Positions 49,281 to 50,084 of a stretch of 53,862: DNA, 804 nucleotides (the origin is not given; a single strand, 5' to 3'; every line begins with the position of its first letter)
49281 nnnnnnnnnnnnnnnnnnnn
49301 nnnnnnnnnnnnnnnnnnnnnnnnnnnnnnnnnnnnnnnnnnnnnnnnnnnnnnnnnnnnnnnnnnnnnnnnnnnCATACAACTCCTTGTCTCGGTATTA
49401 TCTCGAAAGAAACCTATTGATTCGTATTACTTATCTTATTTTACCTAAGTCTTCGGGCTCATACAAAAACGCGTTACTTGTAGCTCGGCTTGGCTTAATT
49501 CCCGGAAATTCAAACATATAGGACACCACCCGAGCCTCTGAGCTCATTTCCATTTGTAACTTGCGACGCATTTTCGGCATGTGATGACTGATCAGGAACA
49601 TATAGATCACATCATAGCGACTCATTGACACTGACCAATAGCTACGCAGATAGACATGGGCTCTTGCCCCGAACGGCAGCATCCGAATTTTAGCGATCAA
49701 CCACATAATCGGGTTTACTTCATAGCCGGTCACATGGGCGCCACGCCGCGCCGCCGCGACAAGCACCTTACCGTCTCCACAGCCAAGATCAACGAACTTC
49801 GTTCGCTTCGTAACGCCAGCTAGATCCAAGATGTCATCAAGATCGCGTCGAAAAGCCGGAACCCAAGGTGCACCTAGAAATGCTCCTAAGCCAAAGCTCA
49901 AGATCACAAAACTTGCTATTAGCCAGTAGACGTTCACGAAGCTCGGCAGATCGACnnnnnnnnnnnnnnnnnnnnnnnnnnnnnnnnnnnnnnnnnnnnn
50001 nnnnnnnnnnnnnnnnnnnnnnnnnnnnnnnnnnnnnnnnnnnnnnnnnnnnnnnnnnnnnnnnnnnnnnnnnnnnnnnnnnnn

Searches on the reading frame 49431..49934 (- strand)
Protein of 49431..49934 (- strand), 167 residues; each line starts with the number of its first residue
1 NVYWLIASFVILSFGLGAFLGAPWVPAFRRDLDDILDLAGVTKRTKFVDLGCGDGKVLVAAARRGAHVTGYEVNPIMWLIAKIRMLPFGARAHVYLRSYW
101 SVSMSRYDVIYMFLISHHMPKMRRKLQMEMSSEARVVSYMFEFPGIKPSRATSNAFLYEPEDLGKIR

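Call 16: search_protein_families(library=pfam, proteins=[window:49431-49934:-], max_evalue=0.001)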
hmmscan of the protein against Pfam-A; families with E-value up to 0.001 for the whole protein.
window:49431-49934:- (167 aa): 4 families
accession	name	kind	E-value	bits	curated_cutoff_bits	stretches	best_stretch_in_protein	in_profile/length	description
PF13489.12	Methyltransf_23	-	2e-08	34.6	27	1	41-127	20-102/164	Methyltransferase domain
PF13649.12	Methyltransf_25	-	3.4e-08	34.5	27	1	48-126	2-85/97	Methyltransferase domain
PF08242.18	Methyltransf_12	-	3.8e-07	31.2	30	1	48-126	1-85/98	Methyltransferase domain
PF08241.18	Methyltransf_11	-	2.7e-05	25.1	21.2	1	48-126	1-80/95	Methyltransferase domain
